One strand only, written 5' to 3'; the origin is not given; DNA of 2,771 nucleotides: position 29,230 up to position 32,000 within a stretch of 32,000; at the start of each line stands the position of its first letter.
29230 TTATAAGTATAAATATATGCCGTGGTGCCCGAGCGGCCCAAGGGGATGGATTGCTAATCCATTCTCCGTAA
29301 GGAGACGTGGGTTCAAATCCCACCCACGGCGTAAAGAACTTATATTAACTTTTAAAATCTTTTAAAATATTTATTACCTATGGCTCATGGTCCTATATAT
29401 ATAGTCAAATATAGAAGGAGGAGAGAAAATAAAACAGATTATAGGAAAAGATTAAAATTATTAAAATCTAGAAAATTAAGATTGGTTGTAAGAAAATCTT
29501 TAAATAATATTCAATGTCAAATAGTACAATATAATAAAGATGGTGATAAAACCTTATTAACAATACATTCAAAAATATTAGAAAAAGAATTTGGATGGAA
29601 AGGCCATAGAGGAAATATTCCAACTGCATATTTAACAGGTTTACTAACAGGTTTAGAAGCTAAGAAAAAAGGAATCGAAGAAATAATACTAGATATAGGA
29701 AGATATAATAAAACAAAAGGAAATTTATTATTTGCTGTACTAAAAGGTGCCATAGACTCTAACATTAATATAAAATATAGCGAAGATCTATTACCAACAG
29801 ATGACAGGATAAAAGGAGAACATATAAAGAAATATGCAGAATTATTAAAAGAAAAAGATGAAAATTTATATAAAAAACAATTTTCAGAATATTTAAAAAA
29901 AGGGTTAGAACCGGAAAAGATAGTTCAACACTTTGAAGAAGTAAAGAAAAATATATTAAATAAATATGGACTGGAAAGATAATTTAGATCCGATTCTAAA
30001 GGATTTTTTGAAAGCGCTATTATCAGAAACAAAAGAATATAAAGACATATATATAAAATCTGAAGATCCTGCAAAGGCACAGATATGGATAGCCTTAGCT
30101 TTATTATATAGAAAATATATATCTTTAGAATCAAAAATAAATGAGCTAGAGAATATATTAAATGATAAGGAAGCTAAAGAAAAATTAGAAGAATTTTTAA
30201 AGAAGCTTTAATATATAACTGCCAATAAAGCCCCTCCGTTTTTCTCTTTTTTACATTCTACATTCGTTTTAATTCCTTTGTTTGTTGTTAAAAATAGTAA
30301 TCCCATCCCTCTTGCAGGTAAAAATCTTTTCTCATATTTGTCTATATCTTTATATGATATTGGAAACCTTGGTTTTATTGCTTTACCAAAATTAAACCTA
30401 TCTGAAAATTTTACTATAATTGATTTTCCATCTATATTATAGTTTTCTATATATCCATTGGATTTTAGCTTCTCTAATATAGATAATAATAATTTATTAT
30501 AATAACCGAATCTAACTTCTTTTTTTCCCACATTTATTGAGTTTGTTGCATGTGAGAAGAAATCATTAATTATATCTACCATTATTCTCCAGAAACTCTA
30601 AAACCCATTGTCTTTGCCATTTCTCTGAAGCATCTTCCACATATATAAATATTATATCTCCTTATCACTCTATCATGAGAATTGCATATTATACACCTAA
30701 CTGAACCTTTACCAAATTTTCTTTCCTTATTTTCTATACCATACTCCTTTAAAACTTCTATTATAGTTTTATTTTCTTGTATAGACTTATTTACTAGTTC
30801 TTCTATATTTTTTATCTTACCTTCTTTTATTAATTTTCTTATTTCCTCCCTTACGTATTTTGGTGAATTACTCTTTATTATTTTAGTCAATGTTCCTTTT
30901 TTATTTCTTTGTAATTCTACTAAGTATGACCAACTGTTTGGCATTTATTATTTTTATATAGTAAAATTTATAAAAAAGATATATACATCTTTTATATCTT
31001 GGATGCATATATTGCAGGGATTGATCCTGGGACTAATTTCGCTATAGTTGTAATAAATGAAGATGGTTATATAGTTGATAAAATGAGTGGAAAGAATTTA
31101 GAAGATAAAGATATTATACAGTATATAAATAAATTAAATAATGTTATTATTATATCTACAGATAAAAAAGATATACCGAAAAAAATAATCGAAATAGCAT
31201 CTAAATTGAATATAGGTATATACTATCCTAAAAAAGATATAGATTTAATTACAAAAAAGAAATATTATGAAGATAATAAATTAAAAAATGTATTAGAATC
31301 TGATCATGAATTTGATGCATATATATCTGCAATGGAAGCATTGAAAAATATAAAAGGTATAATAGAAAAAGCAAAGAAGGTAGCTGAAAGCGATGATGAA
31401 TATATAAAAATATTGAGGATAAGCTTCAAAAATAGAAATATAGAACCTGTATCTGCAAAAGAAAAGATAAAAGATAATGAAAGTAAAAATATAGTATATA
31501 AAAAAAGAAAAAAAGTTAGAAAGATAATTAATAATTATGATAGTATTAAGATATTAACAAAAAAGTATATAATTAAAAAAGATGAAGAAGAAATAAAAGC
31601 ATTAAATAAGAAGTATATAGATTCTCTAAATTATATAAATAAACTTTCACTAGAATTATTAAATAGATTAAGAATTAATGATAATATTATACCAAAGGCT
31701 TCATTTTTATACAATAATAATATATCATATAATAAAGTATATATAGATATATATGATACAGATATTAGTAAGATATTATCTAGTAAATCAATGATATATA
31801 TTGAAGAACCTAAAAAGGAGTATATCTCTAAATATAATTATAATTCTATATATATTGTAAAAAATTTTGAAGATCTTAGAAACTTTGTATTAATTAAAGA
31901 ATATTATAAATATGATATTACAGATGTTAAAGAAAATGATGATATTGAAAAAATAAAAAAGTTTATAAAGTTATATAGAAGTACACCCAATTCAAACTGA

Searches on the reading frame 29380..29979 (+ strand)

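Call 10: search_protein_families(library=pfam, proteins=[window:29380-29979:+], max_evalue=0.01)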
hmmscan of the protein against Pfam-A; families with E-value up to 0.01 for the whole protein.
window:29380-29979:+ (200 aa): 2 families
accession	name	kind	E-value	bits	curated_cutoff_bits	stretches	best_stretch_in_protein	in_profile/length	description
PF17144.9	Ribosomal_L5e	-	2.6e-22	80.1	27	2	7-95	3-97/163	Ribosomal large subunit proteins 60S L5, and 50S L18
PF00861.27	Ribosomal_L18p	-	7.5e-06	26.7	27.8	1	14-109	7-96/116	Ribosomal L18 of archaea, bacteria, mitoch. and chloroplast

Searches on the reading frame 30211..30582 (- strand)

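Call 10: search_protein_families(library=pfam, proteins=[window:30211-30582:-], max_evalue=0.01)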
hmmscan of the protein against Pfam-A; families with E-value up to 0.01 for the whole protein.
window:30211-30582:- (124 aa): 2 families
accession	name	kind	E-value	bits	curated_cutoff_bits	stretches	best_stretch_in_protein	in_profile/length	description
PF00410.24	Ribosomal_S8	-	1.6e-15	57.7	24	1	3-124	1-126/126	Ribosomal protein S8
PF22665.2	DUF6293_C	-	0.0094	16.8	27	0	21-58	54-89/101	DUF6293 C-terminal winged helix domain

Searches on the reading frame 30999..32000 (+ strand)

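Call 10: search_protein_families(library=pfam, proteins=[window:30999-32000:+], max_evalue=0.01)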
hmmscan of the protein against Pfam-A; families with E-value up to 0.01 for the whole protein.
window:30999-32000:+ (333 aa): 2 families
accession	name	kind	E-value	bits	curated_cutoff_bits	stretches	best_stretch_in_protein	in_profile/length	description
PF04312.18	DUF460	-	9.9e-20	71.1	28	1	4-111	32-135/135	Protein of unknown function (DUF460)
PF03345.20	OST48_N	-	0.0013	18.5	36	1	28-95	60-124/246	OST48, N-terminal domain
